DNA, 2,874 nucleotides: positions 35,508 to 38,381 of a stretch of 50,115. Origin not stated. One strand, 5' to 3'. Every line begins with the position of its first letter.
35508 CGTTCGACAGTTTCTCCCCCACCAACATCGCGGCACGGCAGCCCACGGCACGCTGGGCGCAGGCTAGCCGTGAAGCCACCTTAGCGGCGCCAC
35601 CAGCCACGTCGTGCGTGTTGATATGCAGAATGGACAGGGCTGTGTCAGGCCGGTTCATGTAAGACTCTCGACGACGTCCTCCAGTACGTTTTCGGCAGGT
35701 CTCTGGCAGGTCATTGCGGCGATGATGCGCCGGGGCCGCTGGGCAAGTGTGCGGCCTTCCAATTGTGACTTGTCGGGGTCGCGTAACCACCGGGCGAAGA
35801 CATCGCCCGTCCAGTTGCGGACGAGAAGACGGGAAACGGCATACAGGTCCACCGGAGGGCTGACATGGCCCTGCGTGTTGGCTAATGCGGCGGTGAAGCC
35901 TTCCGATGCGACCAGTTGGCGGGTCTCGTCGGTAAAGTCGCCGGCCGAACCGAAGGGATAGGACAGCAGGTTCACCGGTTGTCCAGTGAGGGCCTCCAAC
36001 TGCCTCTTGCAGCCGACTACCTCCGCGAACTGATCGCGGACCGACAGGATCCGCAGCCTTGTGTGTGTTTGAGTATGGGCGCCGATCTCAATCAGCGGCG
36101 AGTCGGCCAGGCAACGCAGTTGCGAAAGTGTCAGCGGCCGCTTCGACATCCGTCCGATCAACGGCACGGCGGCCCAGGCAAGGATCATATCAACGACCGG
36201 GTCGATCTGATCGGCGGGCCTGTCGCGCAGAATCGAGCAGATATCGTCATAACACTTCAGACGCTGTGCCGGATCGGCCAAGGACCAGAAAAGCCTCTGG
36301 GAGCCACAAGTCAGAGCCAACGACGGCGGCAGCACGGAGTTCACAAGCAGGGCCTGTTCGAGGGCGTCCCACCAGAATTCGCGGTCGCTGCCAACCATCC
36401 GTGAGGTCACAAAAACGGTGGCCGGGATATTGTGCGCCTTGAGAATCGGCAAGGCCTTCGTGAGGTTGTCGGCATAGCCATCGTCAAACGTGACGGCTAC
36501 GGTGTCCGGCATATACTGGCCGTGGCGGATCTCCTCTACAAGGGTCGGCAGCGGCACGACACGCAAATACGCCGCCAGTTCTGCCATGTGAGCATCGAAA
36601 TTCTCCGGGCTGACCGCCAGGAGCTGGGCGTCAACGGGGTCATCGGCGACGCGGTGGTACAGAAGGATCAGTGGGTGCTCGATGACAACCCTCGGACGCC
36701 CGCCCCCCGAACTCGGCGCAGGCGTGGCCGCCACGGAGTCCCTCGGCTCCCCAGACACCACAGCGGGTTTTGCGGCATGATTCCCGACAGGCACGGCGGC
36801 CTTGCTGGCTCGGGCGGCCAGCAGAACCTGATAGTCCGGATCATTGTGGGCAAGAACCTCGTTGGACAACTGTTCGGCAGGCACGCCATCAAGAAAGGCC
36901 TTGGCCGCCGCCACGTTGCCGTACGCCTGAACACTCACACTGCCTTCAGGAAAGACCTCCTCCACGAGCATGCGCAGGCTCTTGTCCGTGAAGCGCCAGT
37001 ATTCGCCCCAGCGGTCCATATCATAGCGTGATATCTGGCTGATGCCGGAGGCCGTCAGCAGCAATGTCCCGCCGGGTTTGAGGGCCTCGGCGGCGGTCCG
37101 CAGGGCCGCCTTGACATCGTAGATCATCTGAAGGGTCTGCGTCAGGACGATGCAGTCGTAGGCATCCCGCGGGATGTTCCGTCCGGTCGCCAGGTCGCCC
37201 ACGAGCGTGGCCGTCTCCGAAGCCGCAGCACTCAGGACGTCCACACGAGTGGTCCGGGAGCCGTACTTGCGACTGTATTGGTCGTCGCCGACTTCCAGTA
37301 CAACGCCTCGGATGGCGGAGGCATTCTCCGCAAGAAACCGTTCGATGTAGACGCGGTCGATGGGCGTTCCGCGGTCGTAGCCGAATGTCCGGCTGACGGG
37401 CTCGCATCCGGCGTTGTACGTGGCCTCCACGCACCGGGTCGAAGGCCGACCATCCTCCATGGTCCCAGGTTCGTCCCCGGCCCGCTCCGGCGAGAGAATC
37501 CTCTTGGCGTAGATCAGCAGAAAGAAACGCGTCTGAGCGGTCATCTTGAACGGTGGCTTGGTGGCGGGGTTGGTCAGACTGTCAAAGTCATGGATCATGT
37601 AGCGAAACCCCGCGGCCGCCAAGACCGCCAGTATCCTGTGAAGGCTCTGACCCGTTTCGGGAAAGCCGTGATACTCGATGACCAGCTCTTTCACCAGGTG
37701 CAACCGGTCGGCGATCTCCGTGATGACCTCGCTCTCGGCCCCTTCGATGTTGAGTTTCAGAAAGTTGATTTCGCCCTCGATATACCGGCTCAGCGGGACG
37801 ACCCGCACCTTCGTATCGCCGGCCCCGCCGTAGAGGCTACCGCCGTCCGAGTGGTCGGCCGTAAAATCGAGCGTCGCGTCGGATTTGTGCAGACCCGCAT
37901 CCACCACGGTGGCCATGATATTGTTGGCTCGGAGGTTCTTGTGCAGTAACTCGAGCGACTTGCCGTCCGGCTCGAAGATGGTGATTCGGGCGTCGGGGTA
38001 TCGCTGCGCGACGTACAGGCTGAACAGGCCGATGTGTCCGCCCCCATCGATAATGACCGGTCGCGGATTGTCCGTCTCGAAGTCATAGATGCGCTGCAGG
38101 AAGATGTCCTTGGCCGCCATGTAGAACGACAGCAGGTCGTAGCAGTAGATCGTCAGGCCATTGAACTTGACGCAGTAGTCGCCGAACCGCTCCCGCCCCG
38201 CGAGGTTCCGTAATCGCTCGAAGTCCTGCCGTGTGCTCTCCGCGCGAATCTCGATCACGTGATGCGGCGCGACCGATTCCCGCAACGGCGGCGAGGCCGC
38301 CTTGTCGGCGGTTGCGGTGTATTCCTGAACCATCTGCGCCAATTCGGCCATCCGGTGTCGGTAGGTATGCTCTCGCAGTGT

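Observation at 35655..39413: Four-enzyme fusion (CgeB-like GT + FkbM MTase + class I MTase + CE4 deacetylase), translationally coupled to the mega-GT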

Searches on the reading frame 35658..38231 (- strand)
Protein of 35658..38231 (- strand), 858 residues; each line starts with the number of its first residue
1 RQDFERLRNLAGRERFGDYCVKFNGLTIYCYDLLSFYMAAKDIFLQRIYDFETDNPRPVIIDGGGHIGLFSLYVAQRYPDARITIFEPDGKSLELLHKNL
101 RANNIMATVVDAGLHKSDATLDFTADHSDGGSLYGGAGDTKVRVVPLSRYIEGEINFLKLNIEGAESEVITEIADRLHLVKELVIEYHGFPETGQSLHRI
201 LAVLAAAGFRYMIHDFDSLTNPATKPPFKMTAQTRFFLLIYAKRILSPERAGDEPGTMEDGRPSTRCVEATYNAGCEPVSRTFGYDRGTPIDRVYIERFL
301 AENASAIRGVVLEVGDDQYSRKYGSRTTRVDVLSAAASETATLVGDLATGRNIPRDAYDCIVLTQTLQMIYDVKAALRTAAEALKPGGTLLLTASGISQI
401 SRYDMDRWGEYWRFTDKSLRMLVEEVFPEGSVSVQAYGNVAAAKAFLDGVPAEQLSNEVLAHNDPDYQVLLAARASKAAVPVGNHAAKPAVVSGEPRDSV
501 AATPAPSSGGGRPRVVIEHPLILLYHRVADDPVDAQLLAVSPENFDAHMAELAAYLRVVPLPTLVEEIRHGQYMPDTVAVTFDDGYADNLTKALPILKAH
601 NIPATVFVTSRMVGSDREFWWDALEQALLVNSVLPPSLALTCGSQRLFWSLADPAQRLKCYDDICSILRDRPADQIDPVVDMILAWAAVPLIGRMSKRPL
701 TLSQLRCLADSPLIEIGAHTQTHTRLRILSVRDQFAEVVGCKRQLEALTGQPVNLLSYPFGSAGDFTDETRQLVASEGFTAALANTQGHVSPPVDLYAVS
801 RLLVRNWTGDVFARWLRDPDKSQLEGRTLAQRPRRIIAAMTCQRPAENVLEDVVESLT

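Call 44: predict_structure(alignment_id=A2)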
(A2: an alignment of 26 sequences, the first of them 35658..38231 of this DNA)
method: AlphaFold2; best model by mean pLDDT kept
length: 858 residues; sequences in the alignment: 26
mean_pLDDT: 78.8   pTM: 0.45
mean pLDDT of the five models: 78.8, 77.8, 77.3, 77.1, 76.1
residues with pLDDT >= 90: 364; 70-90: 273; 50-70: 92; < 50: 129
segments of 3 or more residues with pLDDT < 50: 126-137, 190-194, 216-237, 250-274, 398-412, 481-513, 845-858
pLDDT, mean of each block of 10 residues (from residue 1): 75 85 91 81 76 90 91 94 92 92 95 88 53 50 89 92 71 89 75 57 74 49 31 47 63 40 36 52 56 80 94 89 90 84 86 94 75 85 94 69 43 70 84 84 66 71 70 87 37 35 32 70 94 85 98 96 95 93 94 97 97 93 92 88 85 93 91 92 93 88 96 95 88 92 96 86 72 91 85 87 94 91 89 90 55 41
secondary structure, 60 per line:
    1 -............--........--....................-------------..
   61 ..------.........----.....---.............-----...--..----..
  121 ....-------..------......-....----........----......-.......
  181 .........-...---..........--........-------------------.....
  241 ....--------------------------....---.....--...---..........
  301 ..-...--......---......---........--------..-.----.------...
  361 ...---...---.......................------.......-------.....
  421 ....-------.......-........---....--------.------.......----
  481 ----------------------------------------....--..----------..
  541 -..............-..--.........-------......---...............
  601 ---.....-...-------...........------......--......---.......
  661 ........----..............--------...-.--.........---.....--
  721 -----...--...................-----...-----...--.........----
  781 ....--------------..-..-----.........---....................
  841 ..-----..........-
elements in order (helices of 4 or more, strands of 3 or more residues): H2-13 E16-23 E26-32 H33-45 E59-62 H69-77 E82-86 H90-102 E108-110 E119-124 E140-145 H147-150 E155-162 H167-172 H174-179 E180-189 H197-206 E209-216 E236-244 H271-274 H279-282 H291-302 E309-314 H318-323 E327-334 E358-363 H373-383 E384-395 H402-408 H416-424 E432-438 H440-447 E470-476 E521-524 H542-555 H561-569 E577-582 H587-600 E604-608 H620-630 E637-642 E645-650 H654-668 H673-686 H702-710 E714-718 H731-749 E755-757 H768-776 E781-784 H809-817 H821-842 H848-857
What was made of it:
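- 37494..38216 (-): Domain 2, aa ~400-640: FkbM-family methyltransferase with a conserved N-terminal extension (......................). The model shows a Rossmann fold (call 44).
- On CE4 deacetylase, NodB2 (PgaB/IcaB/PplD-like) topology: The block pLDDT over the domain is mostly 85-97 (call 44).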

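Call 46: fold_search(model_id=the predicted structure, library=pdb)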
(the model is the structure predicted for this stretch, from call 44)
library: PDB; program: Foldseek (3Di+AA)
matches with E <= 10: 1954; with E <= 0.001: 745
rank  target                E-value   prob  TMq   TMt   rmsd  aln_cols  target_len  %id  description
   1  5wp5_B                8.9e-13  1.00  0.16  0.28  21.1       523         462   15  Arabidopsis thaliana phosphoethanolamine N-methyltransferase 2 (AtPMT2) in complex with SAH (released 2017-11-15)
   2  6dq3_A                1.6e-12  1.00  0.23  0.83   5.2       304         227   17  Streptococcus pyogenes deacetylase PplD in complex with acetate (released 2019-05-01)
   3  3vus_A                1.9e-12  1.00  0.24  0.73   5.4       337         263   16  Escherichia coli PgaB N-terminal domain (released 2012-11-14)
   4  5wp5_A                2.1e-12  1.00  0.16  0.27  20.9       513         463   13  Arabidopsis thaliana phosphoethanolamine N-methyltransferase 2 (AtPMT2) in complex with SAH (released 2017-11-15)
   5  6dq3_B                3.3e-12  1.00  0.23  0.83   5.2       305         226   17  Streptococcus pyogenes deacetylase PplD in complex with acetate (released 2019-05-01)
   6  4u10_A                8.1e-12  1.00  0.22  0.67   6.9       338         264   19  Probing the structure and mechanism of de-N-acetylase from aggregatibacter actinomycetemcomitans (released 2015-01-14)
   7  4u10_B                9.6e-12  1.00  0.22  0.66   7.5       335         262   18  Probing the structure and mechanism of de-N-acetylase from aggregatibacter actinomycetemcomitans (released 2015-01-14)
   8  3vus_B                1.4e-11  1.00  0.23  0.72   6.2       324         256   16  Escherichia coli PgaB N-terminal domain (released 2012-11-14)
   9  5wp4                  4.0e-11  1.00  0.16  0.26  18.9       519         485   15  Arabidopsis thaliana phosphoethanolamine N-methyltransferase 1 (AtPMT1, XIOPTL) in complex with SAH and phosphocholine (released 2017-11-15)
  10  4f9d_A                5.6e-11  1.00  0.24  0.34   4.4       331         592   15  Structure of Escherichia coli PgaB 42-655 in complex with nickel (released 2012-07-25)
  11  4f9j_A                6.2e-11  1.00  0.23  0.32   6.4       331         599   15  Structure of Escherichia coli PgaB 42-655 in complex with iron (released 2012-07-25)
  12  6go1_A                8.3e-11  1.00  0.22  0.57   4.2       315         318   20  Crystal Structure of a Bacillus anthracis peptidoglycan deacetylase (released 2019-04-10)
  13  4wcj                  1.0e-10  1.00  0.23  0.81   3.2       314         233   18  Structure of IcaB from Ammonifex degensii (released 2014-11-12)
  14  5bu6_A                2.0e-10  1.00  0.20  0.59   8.2       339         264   17  Structure of BpsB deaceylase domain from Bordetella bronchiseptica (released 2015-07-29)
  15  4ine_A                1.1e-09  1.00  0.17  0.31  17.5       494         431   12  Crystal structure of N-methyl transferase (PMT-2) from Caenorhabditis elegant complexed with S-adenosyl homocysteine a (released 2014-01-15)
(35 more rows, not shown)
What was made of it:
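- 36789..37409 (-): Domain 3, aa ~669-875: class I SAM-methyltransferase fold with an atypical motif I (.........) and the family signature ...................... The model is a Rossmann fold and Foldseek returns tandem-MT hits (calls 44, 46).
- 35769..36677 (-): Domain 4, aa ~913-1215: CE4 deacetylase of NodB2 (PgaB/IcaB/PplD) topology. Motifs: LLYH920, TFD977D978GY, H1113TQTH1117, SYPFG 1151-1155. Foldseek TM-scores are 0.83 to PplD and 0.81 to IcaB (call 46).
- On CE4 deacetylase, NodB2 (PgaB/IcaB/PplD-like) topology: Foldseek TM-score (target) is 0.83 to PplD, 0.81 to IcaB and 0.73 to the PgaB N-terminal domain (call 46).
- On Class I SAM-dependent methyltransferase: The model and the Foldseek MT hits agree (calls 44, 46).
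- The fold is a complete Rossmann MT (calls 44, 46).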

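Call 83: search_protein_representatives(protein=window:35658-38231:-)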
Query: 858 residues. Proteins with E-value up to 0.001 (for the whole library): 54614; up to 1e-10: 21934; up to 1e-30: 3476. The best 150 are listed.
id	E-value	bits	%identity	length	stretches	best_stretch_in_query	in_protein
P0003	0.0e+00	1033.9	58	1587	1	3-841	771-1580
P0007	1.3e-297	1005.9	57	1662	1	3-838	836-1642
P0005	3.9e-295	997.7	58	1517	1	4-837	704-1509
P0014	1.1e-275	933.4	55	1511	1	4-843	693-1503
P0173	1.6e-275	932.8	53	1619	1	2-838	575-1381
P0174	3.2e-273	925.2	53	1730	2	6-479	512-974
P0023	1.7e-271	919.5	55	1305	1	7-840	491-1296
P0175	8.3e-266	900.7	53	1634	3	518-838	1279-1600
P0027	7.8e-265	897.5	52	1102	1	3-833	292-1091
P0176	1.1e-261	887.1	56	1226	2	3-479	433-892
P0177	6.4e-257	871.3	53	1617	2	10-479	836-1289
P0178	9.9e-248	840.9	44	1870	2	277-838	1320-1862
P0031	2.2e-245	833.2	53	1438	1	4-842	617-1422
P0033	1.4e-240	817.3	50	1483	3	496-840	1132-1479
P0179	5.6e-237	805.3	49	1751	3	3-249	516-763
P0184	3.1e-228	776.5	50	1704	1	21-842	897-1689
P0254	1.0e-87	311.7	37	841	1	276-818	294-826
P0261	1.8e-84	300.9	39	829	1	277-817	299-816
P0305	8.4e-76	272.2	36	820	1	277-817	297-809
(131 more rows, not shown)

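Call 87: search_protein_families(library=pfam, proteins=[P0261, P0305, P0254, P0173, P0174, P0178, P0184], max_evalue=0.00001)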
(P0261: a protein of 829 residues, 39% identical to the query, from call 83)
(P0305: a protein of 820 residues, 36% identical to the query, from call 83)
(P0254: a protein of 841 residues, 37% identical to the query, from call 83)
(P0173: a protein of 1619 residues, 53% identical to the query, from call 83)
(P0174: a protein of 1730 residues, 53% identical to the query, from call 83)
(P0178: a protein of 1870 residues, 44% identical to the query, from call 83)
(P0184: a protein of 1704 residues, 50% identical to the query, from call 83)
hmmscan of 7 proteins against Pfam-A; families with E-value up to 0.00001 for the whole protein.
P0261 (829 aa): 4 families
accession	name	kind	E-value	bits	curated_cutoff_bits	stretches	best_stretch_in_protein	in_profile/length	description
PF01522.26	Polysacc_deac_1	-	1.3e-21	77.3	23.1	2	707-782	48-123/124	Polysaccharide deacetylase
PF00535.33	Glycos_transf_2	-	7.2e-09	36.2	23.3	1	17-124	12-119/168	Glycosyl transferase family 2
PF08241.18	Methyltransf_11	-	7.8e-09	36.5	21.2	1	367-415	47-94/95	Methyltransferase domain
PF10111.15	Glyco_tranf_2_2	-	1.2e-06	28.7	27.3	0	152-185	166-201/276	Glycosyltransferase like family 2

P0305 (820 aa): 4 families
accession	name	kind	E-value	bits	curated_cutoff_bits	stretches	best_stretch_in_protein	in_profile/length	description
PF01522.26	Polysacc_deac_1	-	8.8e-20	71.3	23.1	1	566-773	2-123/124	Polysaccharide deacetylase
PF13489.12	Methyltransf_23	-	2.2e-08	34.4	27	1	371-435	73-134/164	Methyltransferase domain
PF08241.18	Methyltransf_11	-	1.2e-07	32.6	21.2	1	365-413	47-94/95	Methyltransferase domain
PF08242.18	Methyltransf_12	-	9.1e-06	26.8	30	0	345-412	45-98/98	Methyltransferase domain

P0254 (841 aa): 4 families
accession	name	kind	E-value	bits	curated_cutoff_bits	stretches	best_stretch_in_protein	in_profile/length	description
PF01522.26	Polysacc_deac_1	-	1.8e-20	73.5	23.1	2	724-787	58-121/124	Polysaccharide deacetylase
PF08241.18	Methyltransf_11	-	5.8e-09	36.9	21.2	1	363-411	47-94/95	Methyltransferase domain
PF13489.12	Methyltransf_23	-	5.9e-07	29.8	27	1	354-434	50-135/164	Methyltransferase domain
PF08242.18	Methyltransf_12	-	2.7e-06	28.4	30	1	348-410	50-98/98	Methyltransferase domain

P0173 (1619 aa): 10 families
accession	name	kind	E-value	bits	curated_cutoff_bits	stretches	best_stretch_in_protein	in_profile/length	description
PF01522.26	Polysacc_deac_1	-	7.7e-26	90.9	23.1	2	1244-1324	46-123/124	Polysaccharide deacetylase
PF00685.33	Sulfotransfer_1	-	8.6e-19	68.4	22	1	1385-1616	2-254/255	Sulfotransferase domain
PF05050.19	Methyltransf_21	-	1.6e-13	51.6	22.7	1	635-785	1-173/173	Methyltransferase FkbM domain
PF13181.12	TPR_8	-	4.3e-10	39.4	25.7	1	470-500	3-33/34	Tetratricopeptide repeat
PF00515.34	TPR_1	-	5e-10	39.2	27.8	1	470-501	3-34/34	Tetratricopeptide repeat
PF13469.12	Sulfotransfer_3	-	8.8e-09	36.4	27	1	1460-1554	126-214/216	Sulfotransferase family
PF14559.12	TPR_19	-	9.5e-09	35.9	25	1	479-542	2-65/68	Tetratricopeptide repeat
PF07719.23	TPR_2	-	1.1e-08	35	27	1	470-500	3-33/34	Tetratricopeptide repeat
PF13489.12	Methyltransf_23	-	1.1e-06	28.9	27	0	911-977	77-135/164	Methyltransferase domain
PF08242.18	Methyltransf_12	-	2.3e-06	28.7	30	0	915-952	64-98/98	Methyltransferase domain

P0174 (1730 aa): 6 families
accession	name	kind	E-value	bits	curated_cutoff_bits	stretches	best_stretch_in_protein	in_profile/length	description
PF01522.26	Polysacc_deac_1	-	4.6e-27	94.9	23.1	2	1587-1666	47-122/124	Polysaccharide deacetylase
PF13186.11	SPASM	-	4.3e-16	59.4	21.5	1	1280-1346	1-67/67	Iron-sulfur cluster-binding domain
PF05050.19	Methyltransf_21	-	4.5e-12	46.9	22.7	1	568-718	1-173/173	Methyltransferase FkbM domain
PF13489.12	Methyltransf_23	-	9.1e-09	35.7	27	0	846-910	75-135/164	Methyltransferase domain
PF04055.27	Radical_SAM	-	7.5e-07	29.9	29.5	1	1055-1195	1-137/166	Radical SAM superfamily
PF13847.12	Methyltransf_31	-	8.4e-06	26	27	0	848-891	70-113/145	Methyltransferase domain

P0178 (1870 aa): 10 families
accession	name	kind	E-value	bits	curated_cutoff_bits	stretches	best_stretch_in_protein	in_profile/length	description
PF01522.26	Polysacc_deac_1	-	3.6e-21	75.8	23.1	1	1596-1805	3-123/124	Polysaccharide deacetylase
PF00685.33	Sulfotransfer_1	-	4.5e-18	66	22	1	1085-1308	2-251/255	Sulfotransferase domain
PF05050.19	Methyltransf_21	-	3.9e-16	60.1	22.7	1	674-824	1-173/173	Methyltransferase FkbM domain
PF13489.12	Methyltransf_23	-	8.5e-15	55.3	27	1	1384-1458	64-135/164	Methyltransferase domain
PF13469.12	Sulfotransfer_3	-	6.4e-11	43.4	27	1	1156-1247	127-212/216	Sulfotransferase family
PF08242.18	Methyltransf_12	-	2.5e-10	41.4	30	0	1395-1433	60-98/98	Methyltransferase domain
PF08241.18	Methyltransf_11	-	9.9e-08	33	21.2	1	1386-1434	47-94/95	Methyltransferase domain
PF25063.1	ARM_TT21_C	-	9.2e-07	29.4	35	1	462-550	109-197/209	Tetratricopeptide repeat protein 21 C-terminal ARM domain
PF13649.12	Methyltransf_25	-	1.2e-06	29.6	27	0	1394-1431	58-97/97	Methyltransferase domain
PF13847.12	Methyltransf_31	-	5.7e-06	26.5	27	0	1396-1439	70-113/145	Methyltransferase domain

P0184 (1704 aa): 4 families
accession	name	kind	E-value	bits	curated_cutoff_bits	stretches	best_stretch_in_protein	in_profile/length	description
PF01522.26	Polysacc_deac_1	-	4.8e-24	85.1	23.1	2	1549-1628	48-123/124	Polysaccharide deacetylase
PF04230.19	PS_pyruv_trans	-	1.5e-19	71.4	25.3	1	15-311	1-278/280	Polysaccharide pyruvyl transferase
PF05050.19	Methyltransf_21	-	4.2e-13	50.2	22.7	1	938-1087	1-173/173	Methyltransferase FkbM domain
PF13489.12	Methyltransf_23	-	1.6e-06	28.4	27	0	1201-1275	64-134/164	Methyltransferase domain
